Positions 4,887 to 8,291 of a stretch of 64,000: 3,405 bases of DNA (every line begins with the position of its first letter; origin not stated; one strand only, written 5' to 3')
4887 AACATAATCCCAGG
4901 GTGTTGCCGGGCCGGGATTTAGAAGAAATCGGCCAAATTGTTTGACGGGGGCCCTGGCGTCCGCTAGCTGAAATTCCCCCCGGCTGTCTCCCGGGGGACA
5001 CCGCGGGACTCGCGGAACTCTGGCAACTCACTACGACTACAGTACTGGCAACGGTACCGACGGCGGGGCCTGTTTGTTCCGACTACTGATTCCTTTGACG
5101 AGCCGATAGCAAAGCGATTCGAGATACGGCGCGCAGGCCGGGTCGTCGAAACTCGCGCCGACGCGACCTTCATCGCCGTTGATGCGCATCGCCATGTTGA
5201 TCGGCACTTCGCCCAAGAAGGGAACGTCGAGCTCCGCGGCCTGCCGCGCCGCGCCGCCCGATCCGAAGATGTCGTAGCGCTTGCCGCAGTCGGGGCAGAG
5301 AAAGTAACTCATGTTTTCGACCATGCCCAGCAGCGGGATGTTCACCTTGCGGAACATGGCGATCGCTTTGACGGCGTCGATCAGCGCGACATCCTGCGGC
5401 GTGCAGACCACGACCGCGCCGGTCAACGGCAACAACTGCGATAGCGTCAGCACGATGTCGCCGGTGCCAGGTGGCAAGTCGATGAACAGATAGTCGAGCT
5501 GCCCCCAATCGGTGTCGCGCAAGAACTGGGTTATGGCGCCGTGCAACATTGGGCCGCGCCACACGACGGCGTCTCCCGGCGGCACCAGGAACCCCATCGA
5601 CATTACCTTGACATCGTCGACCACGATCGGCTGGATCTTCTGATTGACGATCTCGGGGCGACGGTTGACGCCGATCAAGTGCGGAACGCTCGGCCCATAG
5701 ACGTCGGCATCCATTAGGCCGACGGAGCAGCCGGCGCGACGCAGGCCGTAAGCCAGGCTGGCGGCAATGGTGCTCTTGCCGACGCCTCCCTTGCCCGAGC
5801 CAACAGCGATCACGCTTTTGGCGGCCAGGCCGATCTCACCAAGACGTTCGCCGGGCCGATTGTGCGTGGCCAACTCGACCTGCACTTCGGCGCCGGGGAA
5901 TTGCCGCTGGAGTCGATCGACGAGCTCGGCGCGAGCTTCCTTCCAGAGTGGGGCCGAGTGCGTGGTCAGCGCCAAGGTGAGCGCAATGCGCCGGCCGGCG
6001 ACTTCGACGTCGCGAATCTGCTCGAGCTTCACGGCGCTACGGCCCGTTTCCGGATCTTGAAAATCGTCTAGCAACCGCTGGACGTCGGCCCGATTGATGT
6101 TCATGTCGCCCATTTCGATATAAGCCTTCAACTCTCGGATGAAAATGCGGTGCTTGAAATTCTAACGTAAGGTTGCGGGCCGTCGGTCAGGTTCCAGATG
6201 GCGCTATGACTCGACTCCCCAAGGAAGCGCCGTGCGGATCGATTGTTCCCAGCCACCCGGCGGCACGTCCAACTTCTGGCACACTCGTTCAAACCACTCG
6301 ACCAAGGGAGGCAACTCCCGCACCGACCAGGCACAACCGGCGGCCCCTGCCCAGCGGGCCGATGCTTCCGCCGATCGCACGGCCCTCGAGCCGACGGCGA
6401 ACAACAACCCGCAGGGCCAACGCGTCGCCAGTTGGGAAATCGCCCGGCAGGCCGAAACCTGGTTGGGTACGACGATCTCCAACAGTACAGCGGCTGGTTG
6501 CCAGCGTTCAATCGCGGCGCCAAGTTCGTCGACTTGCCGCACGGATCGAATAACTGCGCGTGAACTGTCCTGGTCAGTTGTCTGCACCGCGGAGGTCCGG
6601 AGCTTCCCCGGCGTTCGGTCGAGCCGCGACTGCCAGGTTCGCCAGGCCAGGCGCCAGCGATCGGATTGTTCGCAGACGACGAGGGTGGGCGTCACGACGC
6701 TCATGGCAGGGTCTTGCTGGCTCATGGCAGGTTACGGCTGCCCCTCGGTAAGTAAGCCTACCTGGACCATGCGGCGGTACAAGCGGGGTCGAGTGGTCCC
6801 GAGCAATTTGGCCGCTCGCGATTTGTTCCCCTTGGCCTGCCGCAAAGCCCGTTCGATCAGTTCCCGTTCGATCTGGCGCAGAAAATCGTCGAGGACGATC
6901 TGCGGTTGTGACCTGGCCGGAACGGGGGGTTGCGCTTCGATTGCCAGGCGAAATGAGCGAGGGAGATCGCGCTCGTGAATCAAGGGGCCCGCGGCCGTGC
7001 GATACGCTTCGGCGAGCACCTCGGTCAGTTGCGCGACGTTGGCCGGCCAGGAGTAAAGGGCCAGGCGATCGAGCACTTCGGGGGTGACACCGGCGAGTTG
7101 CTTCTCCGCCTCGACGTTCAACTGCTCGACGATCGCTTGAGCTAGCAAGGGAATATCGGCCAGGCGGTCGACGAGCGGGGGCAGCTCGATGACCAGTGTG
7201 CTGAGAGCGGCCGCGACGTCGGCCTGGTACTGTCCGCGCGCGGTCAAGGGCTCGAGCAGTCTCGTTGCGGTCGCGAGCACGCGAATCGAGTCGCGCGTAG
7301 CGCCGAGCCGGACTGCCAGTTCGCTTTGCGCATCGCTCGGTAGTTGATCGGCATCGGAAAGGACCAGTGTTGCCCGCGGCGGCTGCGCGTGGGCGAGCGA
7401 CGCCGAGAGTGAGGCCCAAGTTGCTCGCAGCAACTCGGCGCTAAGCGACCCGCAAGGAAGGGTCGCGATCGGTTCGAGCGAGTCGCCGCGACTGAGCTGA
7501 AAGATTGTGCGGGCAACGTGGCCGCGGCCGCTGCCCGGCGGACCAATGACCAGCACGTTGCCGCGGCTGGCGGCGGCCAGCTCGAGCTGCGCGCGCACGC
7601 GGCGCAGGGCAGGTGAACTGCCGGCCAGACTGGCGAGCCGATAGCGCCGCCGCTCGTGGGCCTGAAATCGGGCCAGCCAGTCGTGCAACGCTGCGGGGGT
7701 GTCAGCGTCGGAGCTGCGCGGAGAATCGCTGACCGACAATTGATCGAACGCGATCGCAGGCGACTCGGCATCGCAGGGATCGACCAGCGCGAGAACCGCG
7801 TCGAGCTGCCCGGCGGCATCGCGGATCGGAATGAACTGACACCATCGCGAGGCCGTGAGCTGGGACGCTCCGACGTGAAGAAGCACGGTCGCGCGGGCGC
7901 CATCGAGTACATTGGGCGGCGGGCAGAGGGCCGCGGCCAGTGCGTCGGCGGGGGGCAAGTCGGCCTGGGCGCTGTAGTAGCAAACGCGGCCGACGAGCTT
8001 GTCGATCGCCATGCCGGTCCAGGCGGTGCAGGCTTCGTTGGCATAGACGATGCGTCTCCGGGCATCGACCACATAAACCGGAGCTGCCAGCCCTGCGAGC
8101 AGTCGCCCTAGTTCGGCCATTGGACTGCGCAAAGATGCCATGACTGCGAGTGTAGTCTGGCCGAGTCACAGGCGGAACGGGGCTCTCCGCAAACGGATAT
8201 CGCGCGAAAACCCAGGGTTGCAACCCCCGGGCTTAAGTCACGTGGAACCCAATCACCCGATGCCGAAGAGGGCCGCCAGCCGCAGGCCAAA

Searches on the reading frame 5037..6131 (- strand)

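Call 17: search_protein_families(library=pfam, proteins=[window:5037-6131:-], max_evalue=0.001)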
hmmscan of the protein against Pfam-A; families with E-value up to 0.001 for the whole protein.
window:5037-6131:- (364 aa): 6 families
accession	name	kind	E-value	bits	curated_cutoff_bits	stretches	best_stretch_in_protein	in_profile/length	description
PF10609.15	ParA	-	1.5e-94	316.5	27.1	1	105-324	3-224/246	NUBPL iron-transfer P-loop NTPase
PF01883.24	FeS_assembly_P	-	3.7e-10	40.4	23.5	1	14-85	1-71/73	Iron-sulfur cluster assembly protein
PF01656.29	CbiA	-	5.3e-09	36.5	25.4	1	108-270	1-78/125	CobQ/CobB/MinD/ParA nucleotide binding domain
PF13614.12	AAA_31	-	2.5e-07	31.2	27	1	107-146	3-42/177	AAA domain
PF09140.17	MipZ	-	1.1e-05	25.4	20.7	1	107-166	2-60/262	ATPase MipZ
PF02374.21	ArsA_ATPase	-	0.00032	20.5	24.3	0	112-137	7-32/305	Anion-transporting ATPase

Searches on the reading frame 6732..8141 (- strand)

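Call 17: search_protein_families(library=pfam, proteins=[window:6732-8141:-], max_evalue=0.001)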
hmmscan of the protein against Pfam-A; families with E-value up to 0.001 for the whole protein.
window:6732-8141:- (469 aa): 6 families
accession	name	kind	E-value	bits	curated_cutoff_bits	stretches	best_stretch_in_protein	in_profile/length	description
PF14532.12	Sigma54_activ_2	-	2.3e-16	60.7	25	1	174-323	2-138/138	Sigma-54 interaction domain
PF25601.1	AAA_lid_14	-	2e-15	56.8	27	1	325-400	2-77/87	AAA+ ATPase lid domain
PF02954.25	HTH_8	-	2e-12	47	22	1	420-458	1-39/42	Bacterial regulatory protein, Fis family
PF00158.32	Sigma54_activat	-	1.2e-07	32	20.2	1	173-240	2-68/168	Sigma-54 interaction domain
PF08448.16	PAS_4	-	1.4e-06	28.9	23.1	1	18-119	4-101/110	PAS fold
PF00989.32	PAS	-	0.00089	19.7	22.6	0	12-52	4-44/113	PAS fold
